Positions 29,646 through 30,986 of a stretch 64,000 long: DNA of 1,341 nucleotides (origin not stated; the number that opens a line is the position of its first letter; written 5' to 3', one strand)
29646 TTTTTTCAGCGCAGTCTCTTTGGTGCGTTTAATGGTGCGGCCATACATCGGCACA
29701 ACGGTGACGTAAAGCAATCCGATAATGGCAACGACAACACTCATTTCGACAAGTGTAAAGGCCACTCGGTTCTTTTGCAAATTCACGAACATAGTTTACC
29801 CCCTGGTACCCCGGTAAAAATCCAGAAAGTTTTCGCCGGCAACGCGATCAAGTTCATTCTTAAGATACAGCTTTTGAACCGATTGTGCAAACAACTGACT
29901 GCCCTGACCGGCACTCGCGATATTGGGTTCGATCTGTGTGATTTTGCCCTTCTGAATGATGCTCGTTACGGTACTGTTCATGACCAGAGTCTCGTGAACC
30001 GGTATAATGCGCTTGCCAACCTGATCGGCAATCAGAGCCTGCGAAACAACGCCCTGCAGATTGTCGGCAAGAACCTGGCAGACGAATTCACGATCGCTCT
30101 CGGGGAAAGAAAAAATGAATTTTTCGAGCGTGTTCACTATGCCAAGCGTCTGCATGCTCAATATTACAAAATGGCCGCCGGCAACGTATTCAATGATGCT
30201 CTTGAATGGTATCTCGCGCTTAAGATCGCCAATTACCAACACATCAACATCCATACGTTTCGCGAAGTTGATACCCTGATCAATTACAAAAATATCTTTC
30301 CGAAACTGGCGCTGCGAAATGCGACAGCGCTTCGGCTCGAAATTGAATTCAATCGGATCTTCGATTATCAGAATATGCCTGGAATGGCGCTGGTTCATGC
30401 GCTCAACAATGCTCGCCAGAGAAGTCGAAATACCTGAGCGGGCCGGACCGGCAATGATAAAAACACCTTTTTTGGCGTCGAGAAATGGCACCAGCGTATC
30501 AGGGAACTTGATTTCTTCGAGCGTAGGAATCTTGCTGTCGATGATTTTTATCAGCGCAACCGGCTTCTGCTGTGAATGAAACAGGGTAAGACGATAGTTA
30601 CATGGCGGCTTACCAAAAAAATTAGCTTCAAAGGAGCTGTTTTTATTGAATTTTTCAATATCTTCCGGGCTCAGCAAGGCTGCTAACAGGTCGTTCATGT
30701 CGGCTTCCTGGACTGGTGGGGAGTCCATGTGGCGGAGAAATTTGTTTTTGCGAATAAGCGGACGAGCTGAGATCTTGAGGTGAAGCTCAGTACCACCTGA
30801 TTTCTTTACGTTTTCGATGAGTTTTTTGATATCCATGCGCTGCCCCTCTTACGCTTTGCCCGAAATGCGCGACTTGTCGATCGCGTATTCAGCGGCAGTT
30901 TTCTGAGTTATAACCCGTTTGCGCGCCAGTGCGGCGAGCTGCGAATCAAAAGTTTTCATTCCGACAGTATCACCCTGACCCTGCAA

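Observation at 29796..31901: Two PilT paralogs have lost the catalytic lysine, glutamate and histidine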

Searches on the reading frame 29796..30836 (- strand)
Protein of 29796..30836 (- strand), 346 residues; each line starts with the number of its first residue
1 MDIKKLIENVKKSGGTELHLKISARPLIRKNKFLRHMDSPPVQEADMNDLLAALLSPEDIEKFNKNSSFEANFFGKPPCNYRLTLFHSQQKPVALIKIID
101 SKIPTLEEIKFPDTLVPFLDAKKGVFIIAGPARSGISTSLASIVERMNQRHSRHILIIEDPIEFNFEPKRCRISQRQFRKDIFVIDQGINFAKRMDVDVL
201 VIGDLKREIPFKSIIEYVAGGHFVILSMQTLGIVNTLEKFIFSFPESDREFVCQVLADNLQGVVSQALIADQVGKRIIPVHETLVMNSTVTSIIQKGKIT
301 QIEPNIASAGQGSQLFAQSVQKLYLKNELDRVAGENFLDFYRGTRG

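Call 4: search_protein_families(library=pfam, proteins=[window:29796-30836:-], max_evalue=0.01)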
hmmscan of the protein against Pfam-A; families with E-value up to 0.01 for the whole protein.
window:29796-30836:- (346 aa): 2 families
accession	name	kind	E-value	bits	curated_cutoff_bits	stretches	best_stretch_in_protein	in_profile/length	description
PF00437.27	T2SSE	-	3.6e-13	49.3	24.9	1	114-270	133-279/370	Type II/IV secretion system protein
PF25199.1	nSTAND_NTPase5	-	0.0019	18.5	34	1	121-194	39-111/145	Novel STAND NTPase 5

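Call 5: search_protein_families(library=ncbifam, proteins=[window:29796-30836:-], max_evalue=0.01)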
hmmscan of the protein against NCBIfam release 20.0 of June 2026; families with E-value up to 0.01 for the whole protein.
window:29796-30836:- (346 aa): 8 families
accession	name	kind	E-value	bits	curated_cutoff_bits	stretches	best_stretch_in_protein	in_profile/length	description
TIGR01420.1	pilT_fam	subfamily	7.6e-66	222.7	319.1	1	3-331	2-331/343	PilT/PilU family type 4a pilus ATPase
TIGR02525.1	plasmid_TraJ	equivalog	1.2e-22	80.4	368.3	1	93-333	118-362/372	plasmid transfer ATPase TraJ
TIGR02524.1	dot_icm_DotB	equivalog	2e-17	63.5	463.3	1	95-303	106-318/358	Dot/Icm type IV secretion system ATPase DotB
NF041000.1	ATPase_ComGA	equivalog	3.9e-13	49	300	1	91-269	93-265/267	competence type IV pilus ATPase ComGA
TIGR02533.1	type_II_gspE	equivalog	3.1e-11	42.6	630.25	1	118-239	238-355/486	type II secretion system ATPase GspE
NF007755.0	PRK10436.1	equivalog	2.2e-06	26.6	617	1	117-239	213-331/465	type II secretion system protein GspE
NF053534.1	T4PilAsmATPsTfpB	equivalog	2.6e-06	26.1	850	1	120-234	333-443/584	type IV pilus assembly ATPase TfpB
TIGR02538.1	type_IV_pilB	equivalog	4.9e-06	25.4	675.65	1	120-239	313-428/564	type IV-A pilus assembly ATPase PilB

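Call 6: search_solved_structures(query=window:29796-30836:-, show_alignments=2)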
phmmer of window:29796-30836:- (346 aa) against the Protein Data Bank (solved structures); distinct sequences matched with E-value up to 0.001: 23.
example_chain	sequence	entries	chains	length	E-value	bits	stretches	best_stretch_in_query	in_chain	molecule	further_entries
3jvu_A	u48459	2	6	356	3.5e-44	154.4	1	1-326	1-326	Twitching mobility protein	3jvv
2gsz_A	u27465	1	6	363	3.5e-42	147.9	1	4-326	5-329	twitching motility protein PilT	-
2ewv_A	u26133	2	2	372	3.6e-42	147.8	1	4-326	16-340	twitching motility protein PilT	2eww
5zfq_A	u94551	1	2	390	4.6e-40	140.9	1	5-326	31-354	Twitching motility pilus retraction protein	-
6ojx_A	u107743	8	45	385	9.3e-40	139.9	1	5-306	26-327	Twitching motility pilus retraction ATPase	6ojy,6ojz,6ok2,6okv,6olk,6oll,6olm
10my_A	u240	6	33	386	1.3e-39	139.4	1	14-329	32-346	PilT/PilU family type 4a pilus ATPase | Twitching motility protein PilT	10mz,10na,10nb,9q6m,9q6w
5fl3_A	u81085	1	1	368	4e-36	127.9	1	8-326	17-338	PILI RETRACTION PROTEIN PILT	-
9n32_A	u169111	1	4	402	1.1e-35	126.6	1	1-329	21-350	PilU protein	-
2eyu_A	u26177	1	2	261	1.1e-31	113.4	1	101-326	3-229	twitching motility protein PilT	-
6geb_A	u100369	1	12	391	1.2e-14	57.3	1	95-302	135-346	DotB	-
6gef_A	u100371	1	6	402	8.4e-09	38.2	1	106-284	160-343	Type IV secretion system protein DotB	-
4pht_A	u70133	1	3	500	1.5e-08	37.4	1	119-238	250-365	General secretory pathway protein E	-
1p9r_A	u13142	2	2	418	2.4e-08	36.6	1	121-237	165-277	General secretion pathway protein E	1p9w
4ksr_A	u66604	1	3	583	4.3e-08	35.9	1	121-237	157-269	Type II secretion system protein E, Hemolysin-coregulated protein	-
4kss_A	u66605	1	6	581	4.4e-08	35.8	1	121-237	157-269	Type II secretion system protein E, hemolysin-coregulated protein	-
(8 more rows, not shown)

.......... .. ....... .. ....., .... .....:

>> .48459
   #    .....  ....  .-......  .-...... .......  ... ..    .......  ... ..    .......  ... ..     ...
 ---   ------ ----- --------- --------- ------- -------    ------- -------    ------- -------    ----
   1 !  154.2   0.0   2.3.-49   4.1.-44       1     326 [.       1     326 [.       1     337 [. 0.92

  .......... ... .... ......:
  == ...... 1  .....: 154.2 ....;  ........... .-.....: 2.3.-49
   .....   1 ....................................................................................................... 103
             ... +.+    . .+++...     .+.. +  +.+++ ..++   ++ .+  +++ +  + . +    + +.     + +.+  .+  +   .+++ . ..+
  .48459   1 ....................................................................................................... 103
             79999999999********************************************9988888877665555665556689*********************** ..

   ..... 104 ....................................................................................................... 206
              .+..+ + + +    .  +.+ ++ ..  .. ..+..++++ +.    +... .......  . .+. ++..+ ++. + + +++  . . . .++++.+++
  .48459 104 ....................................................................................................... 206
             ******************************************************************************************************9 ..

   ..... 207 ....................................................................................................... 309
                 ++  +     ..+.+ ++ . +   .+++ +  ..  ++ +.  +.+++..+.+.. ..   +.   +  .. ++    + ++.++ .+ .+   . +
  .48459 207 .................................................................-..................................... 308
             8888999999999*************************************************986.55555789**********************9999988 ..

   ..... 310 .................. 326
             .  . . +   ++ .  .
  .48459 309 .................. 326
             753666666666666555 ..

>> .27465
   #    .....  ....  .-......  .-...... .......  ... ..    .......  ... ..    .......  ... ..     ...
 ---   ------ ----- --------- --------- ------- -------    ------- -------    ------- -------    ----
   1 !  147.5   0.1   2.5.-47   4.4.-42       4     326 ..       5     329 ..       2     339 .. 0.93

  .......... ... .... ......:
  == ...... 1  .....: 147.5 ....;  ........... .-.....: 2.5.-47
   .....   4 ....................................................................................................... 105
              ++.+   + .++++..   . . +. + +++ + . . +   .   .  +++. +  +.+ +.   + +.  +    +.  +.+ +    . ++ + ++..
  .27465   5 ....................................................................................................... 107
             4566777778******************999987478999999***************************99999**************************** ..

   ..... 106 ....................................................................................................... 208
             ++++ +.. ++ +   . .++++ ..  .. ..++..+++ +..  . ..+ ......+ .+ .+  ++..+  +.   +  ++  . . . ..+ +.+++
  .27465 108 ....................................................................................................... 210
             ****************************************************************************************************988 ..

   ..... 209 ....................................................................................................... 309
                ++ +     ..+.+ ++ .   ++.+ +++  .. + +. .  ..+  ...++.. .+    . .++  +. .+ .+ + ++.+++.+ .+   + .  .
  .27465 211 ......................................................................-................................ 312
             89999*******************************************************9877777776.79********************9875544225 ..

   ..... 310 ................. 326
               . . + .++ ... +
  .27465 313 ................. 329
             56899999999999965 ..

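Call 8: find_homologous_proteins(query=window:29796-30836:-, max_evalue=1e-10)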
Query window:29796-30836:- (346 aa): 102 proteins with E <= 1e-10 among 3669 candidates.
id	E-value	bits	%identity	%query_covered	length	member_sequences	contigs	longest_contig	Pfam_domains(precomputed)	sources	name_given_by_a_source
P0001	8.6e-207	704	92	100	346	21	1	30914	PF00437.27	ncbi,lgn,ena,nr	ncbi:MAG TPA: hypothetical protein DCG57_15045 [Candidatus Riflebacteria bacterium]|nr:hypothetical 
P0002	1.0e-199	680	88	100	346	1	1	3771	PF00437.27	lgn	-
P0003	6.2e-187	638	81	100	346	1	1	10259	PF00437.27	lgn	-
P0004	5.3e-186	635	82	100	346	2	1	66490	PF00437.27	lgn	-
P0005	7.4e-185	632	80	100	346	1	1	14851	PF00437.27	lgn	-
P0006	1.8e-184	630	79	100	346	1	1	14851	PF00437.27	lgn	-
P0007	3.3e-184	629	79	100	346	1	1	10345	PF00437.27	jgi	-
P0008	3.5e-184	629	81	100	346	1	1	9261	PF00437.27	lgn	-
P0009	7.0e-184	628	79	100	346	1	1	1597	PF00437.27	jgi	-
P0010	4.3e-181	619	80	100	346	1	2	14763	PF00437.27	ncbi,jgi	jgi:twitching motility protein PilT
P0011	5.9e-181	619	80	100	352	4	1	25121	PF00437.27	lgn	-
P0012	7.4e-181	618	79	100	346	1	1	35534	PF00437.27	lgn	-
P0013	5.4e-180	616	78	100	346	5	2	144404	PF00437.27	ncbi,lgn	-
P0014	5.5e-180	616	79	100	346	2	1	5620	PF00437.27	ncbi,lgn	-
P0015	1.1e-179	615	78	100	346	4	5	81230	PF00437.27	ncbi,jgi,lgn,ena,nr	ncbi:MAG TPA: ATPase, T2SS/T4P/T4SS family [Candidatus Rifleibacterium sp.]|nr:ATPase, T2SS/T4P/T4SS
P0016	2.6e-179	613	79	100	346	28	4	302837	PF00437.27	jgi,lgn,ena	-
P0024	3.3e-162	557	71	100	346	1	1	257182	PF00437.27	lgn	-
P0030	2.8e-146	505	66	100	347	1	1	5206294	PF00437.27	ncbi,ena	-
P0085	4.7e-98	346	45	100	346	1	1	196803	PF00437.27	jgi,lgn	jgi:twitching motility protein PilT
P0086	6.4e-96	339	48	100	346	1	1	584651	PF00437.27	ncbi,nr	ncbi:MAG: Flp pilus assembly complex ATPase component TadA [Candidatus Riflebacteria bacterium]|nr:F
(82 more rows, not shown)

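Call 14: find_encoding_contigs(protein=P0030, flank=9000, max_places=1)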
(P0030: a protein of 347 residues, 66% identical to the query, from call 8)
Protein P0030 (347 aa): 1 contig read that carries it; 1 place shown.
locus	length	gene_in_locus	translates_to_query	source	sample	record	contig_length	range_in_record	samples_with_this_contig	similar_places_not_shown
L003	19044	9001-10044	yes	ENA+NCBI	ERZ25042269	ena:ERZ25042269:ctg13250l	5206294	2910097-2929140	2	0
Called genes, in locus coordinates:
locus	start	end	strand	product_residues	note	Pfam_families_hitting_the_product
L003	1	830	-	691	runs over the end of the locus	PF17191:RecG_wedge, PF00270:DEAD, PF04851:ResIII, PF00271:Helicase_C, PF19833:RecG_dom3_C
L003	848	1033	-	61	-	-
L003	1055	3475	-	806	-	PF13646:HEAT_2, PF13646:HEAT_2 (weak), PF13646:HEAT_2, PF01602:Adaptin_N, PF13646:HEAT_2, PF13646:HEAT_2 (weak), PF00515:TPR_1, PF13414:TPR_11, +24 more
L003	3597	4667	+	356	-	PF00437:T2SSE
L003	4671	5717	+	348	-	PF00437:T2SSE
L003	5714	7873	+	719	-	PF13646:HEAT_2, PF13646:HEAT_2, PF13646:HEAT_2 (weak), PF13646:HEAT_2 (weak), PF13432:TPR_16, PF14559:TPR_19, PF25060:ARM_TT21_2nd (weak), PF14559:TPR_19, +17 more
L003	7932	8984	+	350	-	PF00437:T2SSE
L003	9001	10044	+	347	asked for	PF00437:T2SSE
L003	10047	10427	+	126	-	PF07963:N_methyl (weak)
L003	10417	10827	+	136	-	-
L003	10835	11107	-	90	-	PF00216:Bac_DNA_binding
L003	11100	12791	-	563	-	PF02463:SMC_N, PF13175:AAA_15, PF13476:AAA_23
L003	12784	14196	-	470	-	PF08486:SpoIID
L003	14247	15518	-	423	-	PF03773:ArsP_1, PF00403:HMA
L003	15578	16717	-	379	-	PF00672:HAMP (weak)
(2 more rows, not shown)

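Call 15: find_encoding_contigs(protein=P0086, flank=9000, max_places=1)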
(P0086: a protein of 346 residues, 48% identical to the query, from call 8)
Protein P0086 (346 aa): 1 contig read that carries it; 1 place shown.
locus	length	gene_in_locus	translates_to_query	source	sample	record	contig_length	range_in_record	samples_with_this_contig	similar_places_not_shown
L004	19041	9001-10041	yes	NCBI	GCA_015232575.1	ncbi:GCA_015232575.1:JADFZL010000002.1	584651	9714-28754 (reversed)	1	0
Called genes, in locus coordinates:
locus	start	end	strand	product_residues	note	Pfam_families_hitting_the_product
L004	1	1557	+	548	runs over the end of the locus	PF10087:DUF2325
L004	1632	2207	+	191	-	PF04542:Sigma70_r2, PF08281:Sigma70_r4_2 (weak)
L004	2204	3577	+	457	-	-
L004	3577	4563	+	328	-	PF00535:Glycos_transf_2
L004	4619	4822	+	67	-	PF09720:Unstab_antitox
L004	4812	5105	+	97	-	PF05016:ParE_toxin (weak)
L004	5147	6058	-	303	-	PF02445:NadA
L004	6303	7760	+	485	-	PF03068:PAD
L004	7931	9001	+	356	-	PF00437:T2SSE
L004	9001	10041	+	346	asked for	PF00437:T2SSE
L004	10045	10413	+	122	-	-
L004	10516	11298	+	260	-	PF04055:Radical_SAM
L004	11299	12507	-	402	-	-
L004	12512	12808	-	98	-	PF05402:PqqD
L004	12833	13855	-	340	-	-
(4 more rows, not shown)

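Call 16: find_encoding_contigs(protein=P0085, flank=9000, max_places=1)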
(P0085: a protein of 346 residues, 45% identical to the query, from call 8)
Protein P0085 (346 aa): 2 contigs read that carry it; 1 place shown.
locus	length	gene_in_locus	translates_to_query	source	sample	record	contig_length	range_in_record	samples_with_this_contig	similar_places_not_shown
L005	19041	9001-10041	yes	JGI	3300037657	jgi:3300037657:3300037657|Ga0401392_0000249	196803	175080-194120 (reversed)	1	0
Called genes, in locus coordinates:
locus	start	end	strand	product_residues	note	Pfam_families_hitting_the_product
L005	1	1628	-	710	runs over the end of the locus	-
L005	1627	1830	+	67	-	-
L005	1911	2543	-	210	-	-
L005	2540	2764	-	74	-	-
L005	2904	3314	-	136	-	PF00903:Glyoxalase, PF13669:Glyoxalase_4 (faint)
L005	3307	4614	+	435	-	PF00437:T2SSE, PF13401:AAA_22 (weak)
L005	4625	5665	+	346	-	PF00437:T2SSE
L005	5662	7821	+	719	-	PF01602:Adaptin_N (faint), PF13646:HEAT_2, PF13646:HEAT_2, PF13646:HEAT_2 (weak), PF12895:ANAPC3, PF13432:TPR_16, PF14559:TPR_19, PF13424:TPR_12 (weak), +16 more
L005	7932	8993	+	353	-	PF00437:T2SSE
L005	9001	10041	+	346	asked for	PF00437:T2SSE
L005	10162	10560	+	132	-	PF07963:N_methyl (weak)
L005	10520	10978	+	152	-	-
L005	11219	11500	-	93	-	PF00216:Bac_DNA_binding, PF18291:HU-HIG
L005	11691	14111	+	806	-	PF13646:HEAT_2, PF13646:HEAT_2, PF13646:HEAT_2, PF13646:HEAT_2 (weak), PF12895:ANAPC3 (weak), PF00515:TPR_1, PF13414:TPR_11, PF13424:TPR_12, +25 more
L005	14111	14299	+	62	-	-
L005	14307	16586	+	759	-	PF17191:RecG_wedge (weak), PF04851:ResIII, PF00270:DEAD, PF00271:Helicase_C, PF19833:RecG_dom3_C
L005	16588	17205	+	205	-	PF03602:Cons_hypoth95, PF05175:MTS (weak)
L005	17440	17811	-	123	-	PF01740:STAS (weak)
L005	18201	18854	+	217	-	PF04773:FecR (weak)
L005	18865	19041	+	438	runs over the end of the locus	-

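Call 17: find_encoding_contigs(protein=P0001, flank=9000, max_places=1)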
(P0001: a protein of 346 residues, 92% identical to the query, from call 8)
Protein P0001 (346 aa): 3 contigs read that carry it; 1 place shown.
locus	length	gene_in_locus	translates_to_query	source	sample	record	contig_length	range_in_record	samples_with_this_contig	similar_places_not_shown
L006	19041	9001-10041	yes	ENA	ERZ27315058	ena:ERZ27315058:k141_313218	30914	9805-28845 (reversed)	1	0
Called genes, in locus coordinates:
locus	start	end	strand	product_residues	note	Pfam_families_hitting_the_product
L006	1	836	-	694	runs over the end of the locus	PF17191:RecG_wedge, PF00270:DEAD, PF04851:ResIII, PF00271:Helicase_C, PF19833:RecG_dom3_C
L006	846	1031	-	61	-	-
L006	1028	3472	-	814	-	PF13646:HEAT_2, PF13646:HEAT_2, PF01602:Adaptin_N, PF13646:HEAT_2, PF25063:ARM_TT21_C, PF13424:TPR_12, PF13414:TPR_11, PF00515:TPR_1, +21 more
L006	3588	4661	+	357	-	PF00437:T2SSE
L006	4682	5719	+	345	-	PF00437:T2SSE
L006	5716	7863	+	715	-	PF13646:HEAT_2, PF13646:HEAT_2, PF12895:ANAPC3 (weak), PF13432:TPR_16, PF14559:TPR_19, PF12895:ANAPC3, PF25060:ARM_TT21_2nd (weak), PF13424:TPR_12 (weak), +15 more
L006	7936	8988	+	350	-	PF00437:T2SSE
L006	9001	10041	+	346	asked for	PF00437:T2SSE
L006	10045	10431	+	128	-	-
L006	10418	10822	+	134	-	-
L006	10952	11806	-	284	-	-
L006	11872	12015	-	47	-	-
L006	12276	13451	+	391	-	-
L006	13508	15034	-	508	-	-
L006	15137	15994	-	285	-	PF02775:TPP_enzyme_C, PF12367:PFO_beta_C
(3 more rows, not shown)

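Call 18: find_encoding_contigs(protein=P0004, flank=9000, max_places=1)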
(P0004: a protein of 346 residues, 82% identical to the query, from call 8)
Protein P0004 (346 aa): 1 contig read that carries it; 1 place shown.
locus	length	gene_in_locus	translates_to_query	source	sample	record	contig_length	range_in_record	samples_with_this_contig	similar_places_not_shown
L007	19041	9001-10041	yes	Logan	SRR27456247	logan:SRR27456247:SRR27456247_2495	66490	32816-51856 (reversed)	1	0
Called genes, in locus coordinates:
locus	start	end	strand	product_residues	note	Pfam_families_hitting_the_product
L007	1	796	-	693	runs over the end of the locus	PF17191:RecG_wedge, PF00270:DEAD, PF04851:ResIII, PF00271:Helicase_C, PF19833:RecG_dom3_C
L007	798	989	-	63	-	-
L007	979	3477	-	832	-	PF13646:HEAT_2, PF13646:HEAT_2, PF01602:Adaptin_N, PF13646:HEAT_2, PF13646:HEAT_2 (weak), PF14559:TPR_19 (weak), PF13414:TPR_11 (weak), PF14559:TPR_19, +22 more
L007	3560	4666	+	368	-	PF00437:T2SSE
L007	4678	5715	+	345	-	PF00437:T2SSE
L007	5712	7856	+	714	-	PF13646:HEAT_2 (weak), PF13646:HEAT_2, PF13646:HEAT_2, PF23914:TPR_CcmH_CycH (weak), PF14559:TPR_19, PF12895:ANAPC3 (weak), PF13424:TPR_12 (weak), PF14559:TPR_19, +15 more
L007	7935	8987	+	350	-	PF00437:T2SSE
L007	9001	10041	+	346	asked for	PF00437:T2SSE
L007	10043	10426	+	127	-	PF07963:N_methyl (weak)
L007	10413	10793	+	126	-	-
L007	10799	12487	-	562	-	PF02463:SMC_N, PF13175:AAA_15 (faint), PF13476:AAA_23, PF13304:AAA_21 (faint)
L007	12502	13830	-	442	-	PF08486:SpoIID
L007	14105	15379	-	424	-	PF03773:ArsP_1, PF00403:HMA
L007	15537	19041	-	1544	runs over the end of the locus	PF00069:Pkinase, PF07714:PK_Tyr_Ser-Thr, PF03109:ABC1, PF00069:Pkinase, PF07714:PK_Tyr_Ser-Thr, PF05048:NosD, PF13229:Beta_helix, PF05048:NosD, +4 more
